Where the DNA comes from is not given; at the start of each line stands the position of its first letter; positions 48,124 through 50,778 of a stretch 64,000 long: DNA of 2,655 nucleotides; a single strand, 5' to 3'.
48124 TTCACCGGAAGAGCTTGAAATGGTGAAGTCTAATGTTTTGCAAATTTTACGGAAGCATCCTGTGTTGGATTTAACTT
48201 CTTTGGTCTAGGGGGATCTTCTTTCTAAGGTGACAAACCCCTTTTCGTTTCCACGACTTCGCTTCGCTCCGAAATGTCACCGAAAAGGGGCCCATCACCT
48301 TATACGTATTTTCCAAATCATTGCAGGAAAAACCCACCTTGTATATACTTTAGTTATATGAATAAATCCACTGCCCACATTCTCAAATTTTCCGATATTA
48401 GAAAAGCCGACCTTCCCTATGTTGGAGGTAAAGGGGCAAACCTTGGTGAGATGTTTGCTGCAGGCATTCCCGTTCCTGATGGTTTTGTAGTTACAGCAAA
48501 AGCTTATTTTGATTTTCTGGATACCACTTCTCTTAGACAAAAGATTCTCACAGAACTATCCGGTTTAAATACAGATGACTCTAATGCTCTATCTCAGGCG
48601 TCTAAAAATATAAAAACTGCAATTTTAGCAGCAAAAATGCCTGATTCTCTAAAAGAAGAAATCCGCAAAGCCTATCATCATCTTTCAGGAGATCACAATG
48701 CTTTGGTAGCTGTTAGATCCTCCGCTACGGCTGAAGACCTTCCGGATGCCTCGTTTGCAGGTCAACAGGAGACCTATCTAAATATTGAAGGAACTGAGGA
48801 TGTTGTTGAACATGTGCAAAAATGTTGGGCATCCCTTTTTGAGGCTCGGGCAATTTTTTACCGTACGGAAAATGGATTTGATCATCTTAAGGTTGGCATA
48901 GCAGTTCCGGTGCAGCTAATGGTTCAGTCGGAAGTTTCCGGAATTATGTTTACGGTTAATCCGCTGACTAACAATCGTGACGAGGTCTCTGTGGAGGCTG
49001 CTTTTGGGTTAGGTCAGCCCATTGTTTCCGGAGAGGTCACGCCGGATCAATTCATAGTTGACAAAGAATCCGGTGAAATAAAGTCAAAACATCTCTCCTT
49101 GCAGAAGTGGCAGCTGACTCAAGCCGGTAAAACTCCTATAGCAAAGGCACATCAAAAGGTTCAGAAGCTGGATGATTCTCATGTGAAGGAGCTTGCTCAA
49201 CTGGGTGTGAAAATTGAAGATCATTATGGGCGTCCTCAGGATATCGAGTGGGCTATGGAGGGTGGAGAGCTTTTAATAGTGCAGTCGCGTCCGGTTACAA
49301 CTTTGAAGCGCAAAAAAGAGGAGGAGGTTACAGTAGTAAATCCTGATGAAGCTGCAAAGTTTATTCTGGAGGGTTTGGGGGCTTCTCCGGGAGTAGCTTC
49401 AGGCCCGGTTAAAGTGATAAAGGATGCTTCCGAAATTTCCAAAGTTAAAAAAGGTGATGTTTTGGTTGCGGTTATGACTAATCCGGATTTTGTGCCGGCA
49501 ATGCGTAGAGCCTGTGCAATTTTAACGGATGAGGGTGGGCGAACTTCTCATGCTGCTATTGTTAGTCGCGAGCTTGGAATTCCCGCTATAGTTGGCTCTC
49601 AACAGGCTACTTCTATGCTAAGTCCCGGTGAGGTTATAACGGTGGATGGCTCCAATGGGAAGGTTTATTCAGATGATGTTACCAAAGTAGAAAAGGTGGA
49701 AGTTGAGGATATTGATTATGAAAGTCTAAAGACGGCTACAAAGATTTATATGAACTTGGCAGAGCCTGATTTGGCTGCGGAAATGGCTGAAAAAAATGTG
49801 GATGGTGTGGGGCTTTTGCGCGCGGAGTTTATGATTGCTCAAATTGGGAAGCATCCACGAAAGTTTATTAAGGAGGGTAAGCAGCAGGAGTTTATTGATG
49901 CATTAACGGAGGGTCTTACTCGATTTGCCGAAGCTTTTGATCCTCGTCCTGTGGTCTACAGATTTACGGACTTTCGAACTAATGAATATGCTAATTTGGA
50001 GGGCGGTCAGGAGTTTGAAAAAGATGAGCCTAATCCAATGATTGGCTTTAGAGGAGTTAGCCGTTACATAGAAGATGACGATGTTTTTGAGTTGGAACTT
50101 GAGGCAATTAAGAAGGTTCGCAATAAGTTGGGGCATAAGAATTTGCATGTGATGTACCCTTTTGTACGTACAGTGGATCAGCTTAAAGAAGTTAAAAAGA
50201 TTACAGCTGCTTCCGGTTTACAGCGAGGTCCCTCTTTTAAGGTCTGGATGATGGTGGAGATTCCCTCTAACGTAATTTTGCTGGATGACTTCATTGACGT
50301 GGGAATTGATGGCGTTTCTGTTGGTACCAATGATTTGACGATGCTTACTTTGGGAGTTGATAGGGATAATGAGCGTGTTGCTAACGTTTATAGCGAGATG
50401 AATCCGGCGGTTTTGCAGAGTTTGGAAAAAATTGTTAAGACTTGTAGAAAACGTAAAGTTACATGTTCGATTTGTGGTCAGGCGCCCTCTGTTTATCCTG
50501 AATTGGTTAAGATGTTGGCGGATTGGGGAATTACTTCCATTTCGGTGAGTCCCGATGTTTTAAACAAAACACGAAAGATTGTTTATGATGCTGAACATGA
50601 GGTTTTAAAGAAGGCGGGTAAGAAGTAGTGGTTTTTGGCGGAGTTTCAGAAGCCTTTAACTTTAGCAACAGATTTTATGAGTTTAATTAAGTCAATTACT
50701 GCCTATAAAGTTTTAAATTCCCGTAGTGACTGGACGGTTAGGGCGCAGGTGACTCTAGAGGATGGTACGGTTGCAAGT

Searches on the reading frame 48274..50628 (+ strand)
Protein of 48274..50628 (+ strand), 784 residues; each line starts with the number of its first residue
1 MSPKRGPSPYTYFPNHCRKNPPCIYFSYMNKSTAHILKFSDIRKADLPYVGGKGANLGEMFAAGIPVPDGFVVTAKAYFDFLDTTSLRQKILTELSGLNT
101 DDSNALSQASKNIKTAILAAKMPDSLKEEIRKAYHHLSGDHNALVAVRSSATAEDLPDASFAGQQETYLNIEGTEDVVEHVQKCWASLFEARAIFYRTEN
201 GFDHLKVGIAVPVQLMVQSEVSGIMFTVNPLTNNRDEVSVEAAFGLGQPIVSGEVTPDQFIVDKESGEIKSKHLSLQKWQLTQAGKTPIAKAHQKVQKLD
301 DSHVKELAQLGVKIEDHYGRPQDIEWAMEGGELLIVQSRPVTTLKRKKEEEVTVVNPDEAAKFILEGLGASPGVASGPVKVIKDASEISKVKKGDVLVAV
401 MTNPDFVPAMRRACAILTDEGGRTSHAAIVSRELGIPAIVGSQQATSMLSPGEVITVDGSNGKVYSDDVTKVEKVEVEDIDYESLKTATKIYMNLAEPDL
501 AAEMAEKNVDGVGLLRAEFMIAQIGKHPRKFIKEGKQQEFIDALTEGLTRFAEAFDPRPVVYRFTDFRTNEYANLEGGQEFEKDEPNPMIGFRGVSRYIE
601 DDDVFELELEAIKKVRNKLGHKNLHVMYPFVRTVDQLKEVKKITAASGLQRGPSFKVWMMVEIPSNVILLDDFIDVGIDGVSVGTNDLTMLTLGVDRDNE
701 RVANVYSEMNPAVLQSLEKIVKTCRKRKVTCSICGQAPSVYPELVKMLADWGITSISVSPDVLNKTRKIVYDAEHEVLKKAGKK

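Call 58: search_protein_families(library=pfam, proteins=[window:48274-50628:+], max_evalue=0.0001)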
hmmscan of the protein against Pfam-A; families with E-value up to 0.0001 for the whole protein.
window:48274-50628:+ (784 aa): 3 families
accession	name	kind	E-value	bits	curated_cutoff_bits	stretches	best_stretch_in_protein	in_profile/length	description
PF01326.24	PPDK_N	-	1.5e-112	376.6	27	1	49-353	3-321/328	Pyruvate phosphate dikinase, AMP/ATP-binding domain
PF02896.24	PEP-utilizers_C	-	7.5e-70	235.8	22.8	1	487-772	18-290/293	PEP-utilising enzyme, PEP-binding domain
PF00391.29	PEP-utilizers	-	9.5e-27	92.8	23.1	1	392-462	2-72/72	PEP-utilising enzyme, mobile domain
